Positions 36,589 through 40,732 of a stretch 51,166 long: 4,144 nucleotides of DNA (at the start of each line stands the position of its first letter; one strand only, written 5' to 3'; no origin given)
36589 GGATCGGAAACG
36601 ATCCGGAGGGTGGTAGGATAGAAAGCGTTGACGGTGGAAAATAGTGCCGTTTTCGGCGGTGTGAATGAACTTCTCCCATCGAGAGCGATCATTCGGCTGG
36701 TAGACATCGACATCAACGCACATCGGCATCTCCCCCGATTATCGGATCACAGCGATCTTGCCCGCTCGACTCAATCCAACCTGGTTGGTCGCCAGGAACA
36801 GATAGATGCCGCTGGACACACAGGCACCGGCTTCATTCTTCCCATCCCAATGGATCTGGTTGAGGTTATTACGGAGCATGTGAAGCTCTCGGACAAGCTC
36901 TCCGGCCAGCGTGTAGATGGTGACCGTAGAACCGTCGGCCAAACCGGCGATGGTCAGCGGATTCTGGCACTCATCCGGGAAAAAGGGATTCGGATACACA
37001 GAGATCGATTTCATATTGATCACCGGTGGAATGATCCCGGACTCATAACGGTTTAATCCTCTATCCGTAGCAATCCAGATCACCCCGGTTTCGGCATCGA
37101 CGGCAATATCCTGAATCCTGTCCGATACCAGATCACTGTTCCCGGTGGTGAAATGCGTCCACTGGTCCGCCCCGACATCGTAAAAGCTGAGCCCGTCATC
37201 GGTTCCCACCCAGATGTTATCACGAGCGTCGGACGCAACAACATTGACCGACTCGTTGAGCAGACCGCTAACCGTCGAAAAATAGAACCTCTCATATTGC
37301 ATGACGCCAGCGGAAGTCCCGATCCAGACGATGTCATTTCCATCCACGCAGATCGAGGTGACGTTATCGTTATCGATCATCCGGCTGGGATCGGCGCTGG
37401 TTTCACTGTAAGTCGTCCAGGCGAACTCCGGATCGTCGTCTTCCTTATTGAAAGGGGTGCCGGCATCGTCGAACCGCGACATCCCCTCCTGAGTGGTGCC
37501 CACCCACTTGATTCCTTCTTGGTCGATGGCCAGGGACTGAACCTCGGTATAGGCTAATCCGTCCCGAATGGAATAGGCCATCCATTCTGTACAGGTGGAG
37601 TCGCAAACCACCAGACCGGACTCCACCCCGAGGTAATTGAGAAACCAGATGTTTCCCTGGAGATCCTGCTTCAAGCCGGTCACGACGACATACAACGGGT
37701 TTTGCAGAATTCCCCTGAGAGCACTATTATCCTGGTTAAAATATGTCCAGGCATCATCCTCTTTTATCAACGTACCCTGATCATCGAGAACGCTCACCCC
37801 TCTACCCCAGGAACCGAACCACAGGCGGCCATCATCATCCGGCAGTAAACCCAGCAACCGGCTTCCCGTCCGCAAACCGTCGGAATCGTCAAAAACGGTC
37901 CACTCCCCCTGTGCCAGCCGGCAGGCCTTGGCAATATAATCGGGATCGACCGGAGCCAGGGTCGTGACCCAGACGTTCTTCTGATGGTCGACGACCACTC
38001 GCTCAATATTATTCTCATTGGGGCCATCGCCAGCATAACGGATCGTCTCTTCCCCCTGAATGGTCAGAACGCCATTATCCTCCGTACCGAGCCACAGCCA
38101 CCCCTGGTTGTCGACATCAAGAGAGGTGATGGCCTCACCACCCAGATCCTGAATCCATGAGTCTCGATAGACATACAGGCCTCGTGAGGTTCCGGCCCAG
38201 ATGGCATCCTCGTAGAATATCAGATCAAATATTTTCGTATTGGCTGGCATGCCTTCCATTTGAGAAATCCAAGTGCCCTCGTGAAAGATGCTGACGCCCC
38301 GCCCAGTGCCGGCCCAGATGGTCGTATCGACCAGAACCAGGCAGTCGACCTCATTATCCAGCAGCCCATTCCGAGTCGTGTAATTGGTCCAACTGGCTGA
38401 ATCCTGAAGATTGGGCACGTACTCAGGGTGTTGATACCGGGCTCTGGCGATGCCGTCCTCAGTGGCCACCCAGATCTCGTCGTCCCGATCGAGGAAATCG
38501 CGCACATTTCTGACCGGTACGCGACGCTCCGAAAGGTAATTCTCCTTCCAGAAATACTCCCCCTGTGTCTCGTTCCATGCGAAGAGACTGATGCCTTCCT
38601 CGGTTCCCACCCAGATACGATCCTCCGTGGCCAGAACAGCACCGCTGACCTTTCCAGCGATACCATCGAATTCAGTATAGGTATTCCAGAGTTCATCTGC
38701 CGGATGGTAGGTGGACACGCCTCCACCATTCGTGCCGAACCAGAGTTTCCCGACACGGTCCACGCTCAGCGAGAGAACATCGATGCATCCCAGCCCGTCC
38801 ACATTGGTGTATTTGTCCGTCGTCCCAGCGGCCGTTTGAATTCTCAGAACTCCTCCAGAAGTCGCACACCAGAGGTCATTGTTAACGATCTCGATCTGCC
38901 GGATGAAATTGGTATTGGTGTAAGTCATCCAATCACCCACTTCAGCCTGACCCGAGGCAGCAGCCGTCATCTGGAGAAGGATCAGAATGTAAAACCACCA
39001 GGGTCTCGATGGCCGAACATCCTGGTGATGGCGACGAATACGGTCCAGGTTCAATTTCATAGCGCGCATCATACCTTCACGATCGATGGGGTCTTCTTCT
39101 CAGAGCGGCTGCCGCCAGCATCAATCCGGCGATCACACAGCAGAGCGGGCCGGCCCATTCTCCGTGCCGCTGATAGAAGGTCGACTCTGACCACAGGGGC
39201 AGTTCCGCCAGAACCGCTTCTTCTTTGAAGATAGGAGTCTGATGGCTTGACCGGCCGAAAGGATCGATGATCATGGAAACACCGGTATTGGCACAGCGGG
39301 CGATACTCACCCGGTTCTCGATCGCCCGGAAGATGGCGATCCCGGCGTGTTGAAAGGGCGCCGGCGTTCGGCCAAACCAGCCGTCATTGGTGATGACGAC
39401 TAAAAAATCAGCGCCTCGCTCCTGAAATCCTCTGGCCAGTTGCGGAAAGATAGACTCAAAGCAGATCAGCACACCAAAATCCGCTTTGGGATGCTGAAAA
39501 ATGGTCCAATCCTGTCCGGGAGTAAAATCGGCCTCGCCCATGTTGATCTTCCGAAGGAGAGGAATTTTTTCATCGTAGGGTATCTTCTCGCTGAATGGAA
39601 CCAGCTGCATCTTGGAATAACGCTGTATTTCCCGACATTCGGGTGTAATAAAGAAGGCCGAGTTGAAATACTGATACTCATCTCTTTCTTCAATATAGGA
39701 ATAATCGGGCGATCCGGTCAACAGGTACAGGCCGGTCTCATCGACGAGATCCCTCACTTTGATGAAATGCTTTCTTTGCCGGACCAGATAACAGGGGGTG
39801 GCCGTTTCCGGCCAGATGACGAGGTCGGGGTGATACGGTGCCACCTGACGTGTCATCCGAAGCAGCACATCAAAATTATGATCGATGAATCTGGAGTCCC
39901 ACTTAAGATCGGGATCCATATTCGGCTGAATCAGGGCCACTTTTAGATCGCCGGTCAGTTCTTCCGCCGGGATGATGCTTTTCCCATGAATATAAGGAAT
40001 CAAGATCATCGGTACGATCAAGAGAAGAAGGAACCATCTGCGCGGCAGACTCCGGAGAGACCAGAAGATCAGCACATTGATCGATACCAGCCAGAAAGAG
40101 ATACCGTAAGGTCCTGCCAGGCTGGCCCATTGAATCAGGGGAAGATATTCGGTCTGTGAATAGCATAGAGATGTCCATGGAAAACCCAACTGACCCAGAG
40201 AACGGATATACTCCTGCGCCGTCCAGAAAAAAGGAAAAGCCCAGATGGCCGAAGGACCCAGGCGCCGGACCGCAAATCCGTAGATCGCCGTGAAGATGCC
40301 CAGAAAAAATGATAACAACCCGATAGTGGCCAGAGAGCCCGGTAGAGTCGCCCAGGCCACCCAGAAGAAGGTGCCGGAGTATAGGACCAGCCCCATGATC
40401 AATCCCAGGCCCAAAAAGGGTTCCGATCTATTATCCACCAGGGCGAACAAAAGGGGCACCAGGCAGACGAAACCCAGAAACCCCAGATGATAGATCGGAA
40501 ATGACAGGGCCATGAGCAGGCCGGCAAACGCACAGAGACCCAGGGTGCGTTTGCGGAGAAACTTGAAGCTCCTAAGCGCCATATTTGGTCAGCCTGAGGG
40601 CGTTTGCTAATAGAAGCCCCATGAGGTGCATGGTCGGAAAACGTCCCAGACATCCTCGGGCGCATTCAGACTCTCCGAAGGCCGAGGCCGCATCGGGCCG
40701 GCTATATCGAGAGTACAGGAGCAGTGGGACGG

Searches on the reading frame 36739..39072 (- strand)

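Call 44: search_protein_families(library=pfam, proteins=[window:36739-39072:-], max_evalue=0.00001)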
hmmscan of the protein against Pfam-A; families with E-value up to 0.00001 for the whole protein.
window:36739-39072:- (777 aa): 1 family
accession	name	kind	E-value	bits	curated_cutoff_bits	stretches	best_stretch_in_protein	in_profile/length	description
PF07494.17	Reg_prop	-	1.6e-26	89.4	20.4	0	567-587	3-23/24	Two component regulator propeller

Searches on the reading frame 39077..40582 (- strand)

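Call 44: search_protein_families(library=pfam, proteins=[window:39077-40582:-], max_evalue=0.00001)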
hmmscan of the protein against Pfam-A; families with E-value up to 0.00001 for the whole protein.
window:39077-40582:- (501 aa): 2 families
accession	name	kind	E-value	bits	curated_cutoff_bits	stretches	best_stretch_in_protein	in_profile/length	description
PF20154.4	LNT_N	-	4.5e-31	108.6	27.1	1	20-171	1-159/159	Apolipoprotein N-acyltransferase N-terminal domain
PF00795.27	CN_hydrolase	-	2.1e-29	103.1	23.2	1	214-463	1-248/256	Carbon-nitrogen hydrolase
